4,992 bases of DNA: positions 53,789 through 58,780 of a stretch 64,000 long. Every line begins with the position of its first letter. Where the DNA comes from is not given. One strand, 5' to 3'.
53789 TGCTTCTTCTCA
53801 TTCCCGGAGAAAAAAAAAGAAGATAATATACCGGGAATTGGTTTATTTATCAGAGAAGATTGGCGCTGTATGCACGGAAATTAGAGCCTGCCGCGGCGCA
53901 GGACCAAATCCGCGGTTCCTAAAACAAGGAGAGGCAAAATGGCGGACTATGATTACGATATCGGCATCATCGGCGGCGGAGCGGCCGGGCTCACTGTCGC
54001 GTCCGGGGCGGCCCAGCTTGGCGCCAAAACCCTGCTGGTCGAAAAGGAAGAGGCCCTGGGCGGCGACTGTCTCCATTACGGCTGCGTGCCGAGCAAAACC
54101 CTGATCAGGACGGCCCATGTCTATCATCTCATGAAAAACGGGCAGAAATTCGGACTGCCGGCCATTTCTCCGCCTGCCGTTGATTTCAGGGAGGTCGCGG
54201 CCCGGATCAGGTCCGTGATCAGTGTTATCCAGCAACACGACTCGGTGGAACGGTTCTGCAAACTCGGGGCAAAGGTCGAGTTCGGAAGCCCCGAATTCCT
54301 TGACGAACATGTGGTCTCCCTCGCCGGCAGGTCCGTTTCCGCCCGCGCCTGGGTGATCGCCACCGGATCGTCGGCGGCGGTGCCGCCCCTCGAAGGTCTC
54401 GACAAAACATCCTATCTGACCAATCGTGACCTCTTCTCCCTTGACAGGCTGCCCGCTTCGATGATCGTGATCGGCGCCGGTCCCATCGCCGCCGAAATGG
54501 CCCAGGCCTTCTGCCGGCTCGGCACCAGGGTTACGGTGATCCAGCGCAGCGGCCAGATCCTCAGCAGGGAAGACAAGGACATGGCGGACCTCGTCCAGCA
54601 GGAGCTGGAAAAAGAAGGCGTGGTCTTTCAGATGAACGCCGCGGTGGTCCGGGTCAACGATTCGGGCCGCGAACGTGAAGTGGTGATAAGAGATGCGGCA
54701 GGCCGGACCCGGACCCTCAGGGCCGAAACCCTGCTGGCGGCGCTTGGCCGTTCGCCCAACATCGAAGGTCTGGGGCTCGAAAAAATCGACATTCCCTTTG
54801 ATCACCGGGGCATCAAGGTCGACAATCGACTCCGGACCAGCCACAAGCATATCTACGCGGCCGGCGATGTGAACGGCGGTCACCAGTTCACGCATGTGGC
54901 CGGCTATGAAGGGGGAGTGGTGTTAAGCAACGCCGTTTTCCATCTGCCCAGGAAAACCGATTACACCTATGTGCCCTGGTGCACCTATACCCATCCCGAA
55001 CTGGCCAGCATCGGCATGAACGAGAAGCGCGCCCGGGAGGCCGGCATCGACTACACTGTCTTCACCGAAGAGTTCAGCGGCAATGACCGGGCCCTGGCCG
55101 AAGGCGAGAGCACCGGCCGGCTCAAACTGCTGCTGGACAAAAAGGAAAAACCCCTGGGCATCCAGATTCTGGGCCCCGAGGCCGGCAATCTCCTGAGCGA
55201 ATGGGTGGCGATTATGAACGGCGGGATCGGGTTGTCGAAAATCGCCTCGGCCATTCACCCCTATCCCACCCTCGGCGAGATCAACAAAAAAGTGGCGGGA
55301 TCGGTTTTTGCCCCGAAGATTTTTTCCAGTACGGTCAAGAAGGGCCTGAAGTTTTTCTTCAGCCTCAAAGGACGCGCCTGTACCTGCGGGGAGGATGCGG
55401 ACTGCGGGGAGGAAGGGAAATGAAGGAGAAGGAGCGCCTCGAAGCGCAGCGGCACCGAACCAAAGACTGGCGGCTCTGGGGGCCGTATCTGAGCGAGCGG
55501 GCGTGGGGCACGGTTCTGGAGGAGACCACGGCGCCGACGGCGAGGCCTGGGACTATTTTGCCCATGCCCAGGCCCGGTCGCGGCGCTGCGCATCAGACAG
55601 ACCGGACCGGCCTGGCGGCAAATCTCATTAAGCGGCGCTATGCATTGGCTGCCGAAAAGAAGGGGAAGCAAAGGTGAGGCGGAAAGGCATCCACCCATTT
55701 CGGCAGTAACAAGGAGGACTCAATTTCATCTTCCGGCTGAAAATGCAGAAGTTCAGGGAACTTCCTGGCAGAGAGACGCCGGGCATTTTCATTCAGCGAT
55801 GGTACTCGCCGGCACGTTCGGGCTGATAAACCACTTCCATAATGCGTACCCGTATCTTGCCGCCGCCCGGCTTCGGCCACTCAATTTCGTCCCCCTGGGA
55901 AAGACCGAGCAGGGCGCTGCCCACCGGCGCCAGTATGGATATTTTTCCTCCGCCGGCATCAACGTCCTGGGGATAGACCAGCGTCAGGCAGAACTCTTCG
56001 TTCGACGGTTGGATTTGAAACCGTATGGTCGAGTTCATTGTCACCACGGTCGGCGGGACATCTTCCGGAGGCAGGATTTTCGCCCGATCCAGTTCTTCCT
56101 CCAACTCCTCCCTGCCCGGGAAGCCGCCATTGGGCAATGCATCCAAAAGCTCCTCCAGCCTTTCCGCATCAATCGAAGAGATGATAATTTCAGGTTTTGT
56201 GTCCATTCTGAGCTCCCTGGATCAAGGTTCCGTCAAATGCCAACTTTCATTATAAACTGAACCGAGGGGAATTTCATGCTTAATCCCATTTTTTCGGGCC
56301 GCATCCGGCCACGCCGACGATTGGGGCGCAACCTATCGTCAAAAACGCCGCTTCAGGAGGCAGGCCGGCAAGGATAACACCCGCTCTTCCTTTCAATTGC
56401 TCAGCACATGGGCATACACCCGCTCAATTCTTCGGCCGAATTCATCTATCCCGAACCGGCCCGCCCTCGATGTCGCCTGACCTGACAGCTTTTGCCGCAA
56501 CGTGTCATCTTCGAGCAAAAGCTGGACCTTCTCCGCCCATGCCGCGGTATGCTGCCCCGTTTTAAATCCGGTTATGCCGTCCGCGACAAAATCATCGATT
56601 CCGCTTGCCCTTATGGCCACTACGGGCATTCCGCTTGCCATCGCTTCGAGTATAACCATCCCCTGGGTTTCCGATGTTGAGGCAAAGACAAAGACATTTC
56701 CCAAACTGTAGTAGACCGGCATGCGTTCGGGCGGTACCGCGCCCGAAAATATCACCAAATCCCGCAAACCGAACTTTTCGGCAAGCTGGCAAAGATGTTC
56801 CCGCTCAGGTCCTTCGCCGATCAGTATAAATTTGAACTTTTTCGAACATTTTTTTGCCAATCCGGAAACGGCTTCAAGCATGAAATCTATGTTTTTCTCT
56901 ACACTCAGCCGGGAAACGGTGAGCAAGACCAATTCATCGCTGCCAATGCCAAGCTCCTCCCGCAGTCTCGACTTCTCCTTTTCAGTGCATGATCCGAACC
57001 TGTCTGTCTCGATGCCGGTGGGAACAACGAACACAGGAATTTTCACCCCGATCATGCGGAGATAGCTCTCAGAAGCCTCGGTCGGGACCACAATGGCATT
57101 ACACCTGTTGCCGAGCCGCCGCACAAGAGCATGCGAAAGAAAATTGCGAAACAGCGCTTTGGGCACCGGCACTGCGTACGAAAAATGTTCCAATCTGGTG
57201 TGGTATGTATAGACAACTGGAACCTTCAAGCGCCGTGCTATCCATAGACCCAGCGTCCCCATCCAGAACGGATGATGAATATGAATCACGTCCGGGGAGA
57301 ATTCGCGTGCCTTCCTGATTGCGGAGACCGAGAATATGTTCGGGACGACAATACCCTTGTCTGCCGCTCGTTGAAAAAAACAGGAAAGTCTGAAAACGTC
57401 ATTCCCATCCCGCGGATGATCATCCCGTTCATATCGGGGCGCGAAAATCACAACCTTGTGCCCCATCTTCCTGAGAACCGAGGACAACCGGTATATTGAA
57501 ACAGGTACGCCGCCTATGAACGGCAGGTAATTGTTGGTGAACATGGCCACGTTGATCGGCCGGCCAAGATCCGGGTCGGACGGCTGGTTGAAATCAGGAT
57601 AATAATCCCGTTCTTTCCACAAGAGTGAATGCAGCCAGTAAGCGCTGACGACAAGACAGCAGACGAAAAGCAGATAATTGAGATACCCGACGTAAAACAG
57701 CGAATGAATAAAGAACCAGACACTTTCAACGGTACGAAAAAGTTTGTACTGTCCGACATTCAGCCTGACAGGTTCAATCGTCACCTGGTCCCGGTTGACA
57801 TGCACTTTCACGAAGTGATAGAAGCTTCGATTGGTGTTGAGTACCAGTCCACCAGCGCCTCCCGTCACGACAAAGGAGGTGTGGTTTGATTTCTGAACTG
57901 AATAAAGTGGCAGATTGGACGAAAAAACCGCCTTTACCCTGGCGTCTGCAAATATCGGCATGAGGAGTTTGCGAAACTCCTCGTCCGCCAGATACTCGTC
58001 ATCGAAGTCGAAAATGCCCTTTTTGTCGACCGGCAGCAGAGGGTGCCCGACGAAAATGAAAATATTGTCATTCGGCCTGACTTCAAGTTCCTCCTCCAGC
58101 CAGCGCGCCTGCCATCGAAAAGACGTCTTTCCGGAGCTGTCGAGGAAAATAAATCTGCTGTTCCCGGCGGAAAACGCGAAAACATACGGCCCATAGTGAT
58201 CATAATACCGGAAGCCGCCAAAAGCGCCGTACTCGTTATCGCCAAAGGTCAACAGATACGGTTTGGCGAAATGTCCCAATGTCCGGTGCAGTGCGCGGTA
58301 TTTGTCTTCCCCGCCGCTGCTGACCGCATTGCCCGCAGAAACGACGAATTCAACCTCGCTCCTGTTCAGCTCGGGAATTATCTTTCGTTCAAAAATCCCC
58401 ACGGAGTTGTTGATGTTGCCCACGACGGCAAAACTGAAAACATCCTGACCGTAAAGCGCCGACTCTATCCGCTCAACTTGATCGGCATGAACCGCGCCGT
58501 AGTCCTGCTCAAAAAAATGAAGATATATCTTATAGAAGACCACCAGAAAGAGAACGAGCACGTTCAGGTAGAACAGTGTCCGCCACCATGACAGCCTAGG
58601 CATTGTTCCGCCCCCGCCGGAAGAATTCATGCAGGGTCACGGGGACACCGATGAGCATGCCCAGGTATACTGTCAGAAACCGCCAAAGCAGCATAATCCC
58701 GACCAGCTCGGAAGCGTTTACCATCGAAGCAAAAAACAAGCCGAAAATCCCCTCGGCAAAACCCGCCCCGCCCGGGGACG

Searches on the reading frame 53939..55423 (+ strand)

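Call 18: search_protein_families(library=pfam, proteins=[window:53939-55423:+], max_evalue=0.001)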
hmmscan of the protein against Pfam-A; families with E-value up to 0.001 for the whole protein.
window:53939-55423:+ (494 aa): 18 families
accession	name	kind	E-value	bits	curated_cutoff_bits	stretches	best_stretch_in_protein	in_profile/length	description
PF07992.20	Pyr_redox_2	-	2.2e-62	211.6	26.1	1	6-325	1-291/291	Pyridine nucleotide-disulphide oxidoreductase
PF02852.28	Pyr_redox_dim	-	2.4e-25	89.3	25.3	1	345-449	1-106/110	Pyridine nucleotide-disulphide oxidoreductase, dimerisation domain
PF00070.33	Pyr_redox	-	1e-23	84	22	1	175-250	2-79/82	Pyridine nucleotide-disulphide oxidoreductase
PF13738.12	Pyr_redox_3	-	4e-12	46.4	30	1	10-309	2-305/305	Pyridine nucleotide-disulphide oxidoreductase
PF13450.12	NAD_binding_8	-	1.1e-09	38.8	21.9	1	10-65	1-55/68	NAD(P)-binding Rossmann-like domain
PF01134.28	GIDA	-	6.9e-09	35.7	22.1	1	7-67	1-58/391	Glucose inhibited division protein A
PF12831.13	FAD_oxidored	-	1.3e-07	31.7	27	1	7-43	1-37/416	FAD dependent oxidoreductase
PF03486.20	HI0933_like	-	1.4e-06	28.4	50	1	7-42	2-37/244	HI0933-like protein Rossmann domain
PF00890.30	FAD_binding_2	-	1.5e-05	24.9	20.4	1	9-46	3-39/414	FAD binding domain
PF13241.12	NAD_binding_7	-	2.1e-05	25.5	22.1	0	174-248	9-78/104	Putative NAD(P)-binding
PF13434.12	Lys_Orn_oxgnase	-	6.3e-05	22.7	21.3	0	130-212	143-230/339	L-lysine 6-monooxygenase/L-ornithine 5-monooxygenase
PF13478.12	XdhC_C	-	7.2e-05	23.7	29.7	0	175-239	1-51/125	XdhC Rossmann domain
PF02737.24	3HCDH_N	-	8.9e-05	22.9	22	0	176-229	3-56/180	3-hydroxyacyl-CoA dehydrogenase, NAD binding domain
PF02826.25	2-Hacid_dh_C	-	0.00016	21.5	25.1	0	174-212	38-76/178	D-isomer specific 2-hydroxyacid dehydrogenase, NAD binding domain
PF01494.25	FAD_binding_3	-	0.00017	21.4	22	0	6-38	2-34/349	FAD binding domain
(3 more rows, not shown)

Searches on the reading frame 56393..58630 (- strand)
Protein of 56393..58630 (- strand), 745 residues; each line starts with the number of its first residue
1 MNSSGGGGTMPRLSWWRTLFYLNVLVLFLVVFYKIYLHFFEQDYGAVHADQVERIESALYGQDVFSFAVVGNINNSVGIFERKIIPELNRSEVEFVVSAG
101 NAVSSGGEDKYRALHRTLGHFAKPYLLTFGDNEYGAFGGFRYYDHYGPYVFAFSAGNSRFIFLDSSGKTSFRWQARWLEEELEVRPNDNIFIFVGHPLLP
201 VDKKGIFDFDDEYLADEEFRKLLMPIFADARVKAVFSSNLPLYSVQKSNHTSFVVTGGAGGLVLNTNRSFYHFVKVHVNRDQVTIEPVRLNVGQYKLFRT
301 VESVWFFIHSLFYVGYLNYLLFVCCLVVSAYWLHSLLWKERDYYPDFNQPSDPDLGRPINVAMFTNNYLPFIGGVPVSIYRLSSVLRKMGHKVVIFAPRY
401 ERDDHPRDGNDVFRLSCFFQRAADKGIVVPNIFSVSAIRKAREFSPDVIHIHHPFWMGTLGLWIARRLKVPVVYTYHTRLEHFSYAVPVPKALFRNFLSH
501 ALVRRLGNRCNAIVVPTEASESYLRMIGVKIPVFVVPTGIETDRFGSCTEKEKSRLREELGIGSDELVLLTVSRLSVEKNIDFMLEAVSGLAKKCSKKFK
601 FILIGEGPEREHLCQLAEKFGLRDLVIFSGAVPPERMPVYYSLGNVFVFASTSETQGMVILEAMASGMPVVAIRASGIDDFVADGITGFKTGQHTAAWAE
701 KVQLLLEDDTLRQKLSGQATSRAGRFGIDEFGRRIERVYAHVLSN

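Call 65: search_protein_families(library=pfam, proteins=[window:56393-58630:-], max_evalue=0.001)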
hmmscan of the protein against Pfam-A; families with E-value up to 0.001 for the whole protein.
window:56393-58630:- (745 aa): 8 families
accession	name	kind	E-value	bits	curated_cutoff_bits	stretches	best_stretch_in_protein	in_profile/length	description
PF00534.26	Glycos_transf_1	-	2.2e-37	128.7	26.4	1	554-720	3-170/172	Glycosyl transferases group 1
PF13439.12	Glyco_transf_4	-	5.8e-31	108.2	28.5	1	372-544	1-170/170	Glycosyltransferase Family 4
PF13692.12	Glyco_trans_1_4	-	1.6e-30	106.7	27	1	568-708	3-142/142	Glycosyl transferases group 1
PF13579.12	Glyco_trans_4_4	-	4.8e-22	79.4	29.7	1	373-539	1-158/158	Glycosyl transferase 4-like domain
PF13477.12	Glyco_trans_4_2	-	3.9e-06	27.5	23.4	1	381-501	15-128/139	Glycosyl transferase 4-like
PF20706.3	GT4-conflict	-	7.4e-06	25.6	26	1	370-692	9-330/385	Family 4 Glycosyltransferase in conflict systems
PF13524.12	Glyco_trans_1_2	-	0.00016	22.1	25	1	597-721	13-127/144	Glycosyl transferase-like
PF08323.17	Glyco_transf_5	-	0.00075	19.7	22.7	0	360-416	1-60/239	Starch synthase catalytic domain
